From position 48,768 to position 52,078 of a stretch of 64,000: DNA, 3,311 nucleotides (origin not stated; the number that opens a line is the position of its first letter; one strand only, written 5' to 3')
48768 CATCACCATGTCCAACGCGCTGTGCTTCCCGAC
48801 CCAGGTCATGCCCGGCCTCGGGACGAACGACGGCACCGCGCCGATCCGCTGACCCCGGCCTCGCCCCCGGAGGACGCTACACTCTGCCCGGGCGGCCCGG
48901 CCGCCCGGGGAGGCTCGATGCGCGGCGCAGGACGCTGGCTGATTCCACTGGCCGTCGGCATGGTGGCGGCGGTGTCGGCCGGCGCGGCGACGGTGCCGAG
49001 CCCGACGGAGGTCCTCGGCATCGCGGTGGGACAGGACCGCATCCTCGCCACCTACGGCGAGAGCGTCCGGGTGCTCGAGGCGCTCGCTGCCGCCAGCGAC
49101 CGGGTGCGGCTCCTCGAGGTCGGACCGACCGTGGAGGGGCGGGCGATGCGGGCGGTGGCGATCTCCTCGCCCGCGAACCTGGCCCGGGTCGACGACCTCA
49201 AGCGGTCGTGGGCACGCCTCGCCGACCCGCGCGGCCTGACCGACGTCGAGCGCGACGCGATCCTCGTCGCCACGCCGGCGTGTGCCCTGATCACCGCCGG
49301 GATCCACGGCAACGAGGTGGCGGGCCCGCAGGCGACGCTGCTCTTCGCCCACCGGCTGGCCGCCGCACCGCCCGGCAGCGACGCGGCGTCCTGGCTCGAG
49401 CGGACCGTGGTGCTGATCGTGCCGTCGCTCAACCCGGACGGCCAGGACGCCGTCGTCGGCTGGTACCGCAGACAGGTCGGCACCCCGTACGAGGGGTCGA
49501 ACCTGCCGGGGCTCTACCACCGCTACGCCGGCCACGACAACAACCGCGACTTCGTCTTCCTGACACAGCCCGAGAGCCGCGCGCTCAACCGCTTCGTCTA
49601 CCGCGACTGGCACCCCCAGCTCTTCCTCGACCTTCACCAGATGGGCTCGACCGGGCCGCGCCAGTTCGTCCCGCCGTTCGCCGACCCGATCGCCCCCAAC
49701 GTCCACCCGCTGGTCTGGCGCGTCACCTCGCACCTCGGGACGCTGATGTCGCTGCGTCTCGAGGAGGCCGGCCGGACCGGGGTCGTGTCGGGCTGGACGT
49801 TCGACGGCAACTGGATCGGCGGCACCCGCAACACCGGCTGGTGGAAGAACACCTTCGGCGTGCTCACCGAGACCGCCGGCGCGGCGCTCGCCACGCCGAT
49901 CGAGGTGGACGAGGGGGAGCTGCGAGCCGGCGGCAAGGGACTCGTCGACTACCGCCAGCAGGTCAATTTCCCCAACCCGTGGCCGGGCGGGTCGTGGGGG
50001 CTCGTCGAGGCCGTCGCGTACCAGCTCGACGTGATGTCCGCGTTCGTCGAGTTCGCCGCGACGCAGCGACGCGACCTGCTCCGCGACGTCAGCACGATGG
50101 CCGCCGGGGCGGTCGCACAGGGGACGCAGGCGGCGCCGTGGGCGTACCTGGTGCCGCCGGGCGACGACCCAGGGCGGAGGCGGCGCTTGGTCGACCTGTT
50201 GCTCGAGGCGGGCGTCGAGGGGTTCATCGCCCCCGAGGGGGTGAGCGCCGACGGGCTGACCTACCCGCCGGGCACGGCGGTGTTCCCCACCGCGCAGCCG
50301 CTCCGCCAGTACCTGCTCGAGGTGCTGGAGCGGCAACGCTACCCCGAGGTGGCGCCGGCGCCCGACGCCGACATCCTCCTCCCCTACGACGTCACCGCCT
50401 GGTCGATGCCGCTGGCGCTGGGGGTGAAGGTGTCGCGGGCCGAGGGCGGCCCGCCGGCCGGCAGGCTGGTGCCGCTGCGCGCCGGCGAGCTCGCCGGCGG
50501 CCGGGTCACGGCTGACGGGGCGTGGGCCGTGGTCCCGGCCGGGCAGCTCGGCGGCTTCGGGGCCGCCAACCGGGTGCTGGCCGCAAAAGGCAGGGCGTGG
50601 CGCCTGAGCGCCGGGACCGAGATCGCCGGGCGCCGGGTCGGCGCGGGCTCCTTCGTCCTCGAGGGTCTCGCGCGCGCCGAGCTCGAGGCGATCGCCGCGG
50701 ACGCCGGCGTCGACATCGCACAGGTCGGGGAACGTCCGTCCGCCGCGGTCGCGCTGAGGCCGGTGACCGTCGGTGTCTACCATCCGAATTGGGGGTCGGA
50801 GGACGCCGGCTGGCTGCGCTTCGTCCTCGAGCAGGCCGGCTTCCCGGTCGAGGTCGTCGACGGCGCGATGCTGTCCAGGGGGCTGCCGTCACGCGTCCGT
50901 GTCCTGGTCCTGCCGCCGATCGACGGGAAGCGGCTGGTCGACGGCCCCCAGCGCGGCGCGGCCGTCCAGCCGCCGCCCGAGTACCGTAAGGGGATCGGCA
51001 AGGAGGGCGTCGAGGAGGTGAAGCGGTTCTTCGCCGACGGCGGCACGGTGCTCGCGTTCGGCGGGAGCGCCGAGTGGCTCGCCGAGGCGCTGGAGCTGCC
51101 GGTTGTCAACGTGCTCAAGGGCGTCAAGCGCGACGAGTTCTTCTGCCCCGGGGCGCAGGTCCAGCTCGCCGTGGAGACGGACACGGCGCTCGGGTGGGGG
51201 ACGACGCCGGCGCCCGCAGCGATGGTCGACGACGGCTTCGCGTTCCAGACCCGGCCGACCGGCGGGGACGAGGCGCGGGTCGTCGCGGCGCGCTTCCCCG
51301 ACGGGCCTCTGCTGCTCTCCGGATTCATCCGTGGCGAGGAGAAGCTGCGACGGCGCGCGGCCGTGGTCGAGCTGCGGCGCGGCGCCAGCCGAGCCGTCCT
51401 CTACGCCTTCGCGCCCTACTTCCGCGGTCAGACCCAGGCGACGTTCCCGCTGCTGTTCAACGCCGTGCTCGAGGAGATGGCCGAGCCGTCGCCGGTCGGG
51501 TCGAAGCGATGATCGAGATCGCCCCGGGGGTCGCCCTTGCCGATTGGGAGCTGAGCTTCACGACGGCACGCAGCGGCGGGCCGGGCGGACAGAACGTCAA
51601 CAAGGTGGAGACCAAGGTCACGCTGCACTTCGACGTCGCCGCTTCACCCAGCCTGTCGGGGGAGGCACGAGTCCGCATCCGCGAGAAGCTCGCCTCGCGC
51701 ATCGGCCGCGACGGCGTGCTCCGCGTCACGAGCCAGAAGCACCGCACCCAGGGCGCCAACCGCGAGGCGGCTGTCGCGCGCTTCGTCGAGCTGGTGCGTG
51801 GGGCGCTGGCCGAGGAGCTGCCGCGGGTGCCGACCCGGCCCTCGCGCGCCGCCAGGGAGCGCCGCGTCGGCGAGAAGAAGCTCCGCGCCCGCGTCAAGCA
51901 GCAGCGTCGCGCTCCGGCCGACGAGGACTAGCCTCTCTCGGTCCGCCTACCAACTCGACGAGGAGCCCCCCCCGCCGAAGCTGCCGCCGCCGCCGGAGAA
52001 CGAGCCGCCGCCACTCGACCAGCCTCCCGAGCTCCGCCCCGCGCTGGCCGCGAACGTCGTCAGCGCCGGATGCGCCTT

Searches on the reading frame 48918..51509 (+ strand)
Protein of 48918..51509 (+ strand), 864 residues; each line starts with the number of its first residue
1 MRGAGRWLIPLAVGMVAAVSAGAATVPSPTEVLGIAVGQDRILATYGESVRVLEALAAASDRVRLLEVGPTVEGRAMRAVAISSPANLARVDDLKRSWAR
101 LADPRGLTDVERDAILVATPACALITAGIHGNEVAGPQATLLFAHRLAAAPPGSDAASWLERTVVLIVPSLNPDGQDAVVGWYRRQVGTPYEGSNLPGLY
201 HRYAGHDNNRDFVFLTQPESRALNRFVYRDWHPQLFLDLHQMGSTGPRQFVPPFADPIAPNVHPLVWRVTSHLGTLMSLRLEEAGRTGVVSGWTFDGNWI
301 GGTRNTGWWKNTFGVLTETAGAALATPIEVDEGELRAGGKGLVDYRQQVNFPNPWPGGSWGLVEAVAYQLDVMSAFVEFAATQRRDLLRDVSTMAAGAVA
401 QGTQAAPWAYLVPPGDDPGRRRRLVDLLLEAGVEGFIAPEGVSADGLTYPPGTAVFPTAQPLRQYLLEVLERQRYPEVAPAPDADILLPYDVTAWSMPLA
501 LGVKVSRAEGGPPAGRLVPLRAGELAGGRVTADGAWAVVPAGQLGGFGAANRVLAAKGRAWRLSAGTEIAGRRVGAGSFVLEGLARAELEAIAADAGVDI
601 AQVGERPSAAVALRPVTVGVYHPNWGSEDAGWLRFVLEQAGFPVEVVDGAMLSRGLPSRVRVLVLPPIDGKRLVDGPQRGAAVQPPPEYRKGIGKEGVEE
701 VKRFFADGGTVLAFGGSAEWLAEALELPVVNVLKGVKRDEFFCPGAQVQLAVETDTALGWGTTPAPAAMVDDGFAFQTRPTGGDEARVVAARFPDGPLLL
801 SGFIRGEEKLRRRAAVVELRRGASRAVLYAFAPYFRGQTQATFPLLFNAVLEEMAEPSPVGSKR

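Call 14: search_protein_families(library=pfam, proteins=[window:48918-51509:+], max_evalue=0.001)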
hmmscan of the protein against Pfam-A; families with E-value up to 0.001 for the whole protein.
window:48918-51509:+ (864 aa): 1 family
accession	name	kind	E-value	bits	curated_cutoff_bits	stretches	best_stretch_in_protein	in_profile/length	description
PF00246.29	Peptidase_M14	-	1.1e-17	65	21.6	1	52-221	4-163/286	Zinc carboxypeptidase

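Call 53: search_protein_families(library=ncbifam, proteins=[window:48918-51509:+], max_evalue=0.001)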
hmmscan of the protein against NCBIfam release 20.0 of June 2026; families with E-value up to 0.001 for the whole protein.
window:48918-51509:+ (864 aa): 0 families

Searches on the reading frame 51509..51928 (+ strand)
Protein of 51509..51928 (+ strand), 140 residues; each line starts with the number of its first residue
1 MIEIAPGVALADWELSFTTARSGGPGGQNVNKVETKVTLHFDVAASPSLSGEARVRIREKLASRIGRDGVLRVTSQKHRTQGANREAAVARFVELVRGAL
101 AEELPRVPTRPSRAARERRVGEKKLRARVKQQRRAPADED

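Call 14: search_protein_families(library=pfam, proteins=[window:51509-51928:+], max_evalue=0.001)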
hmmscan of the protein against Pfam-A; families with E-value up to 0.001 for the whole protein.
window:51509-51928:+ (140 aa): 1 family
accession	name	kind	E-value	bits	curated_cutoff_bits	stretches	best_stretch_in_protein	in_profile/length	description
PF00472.26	RF-1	-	4.1e-18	65.8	35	1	8-133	5-109/116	RF-1 domain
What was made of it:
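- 51509..51931 (+): arfB-like RF-1-domain protein (140 aa, contains GGQ). It overlaps the M14 stop codon by 4 nt. Pfam PF00472, E=4e-18 (call 14).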
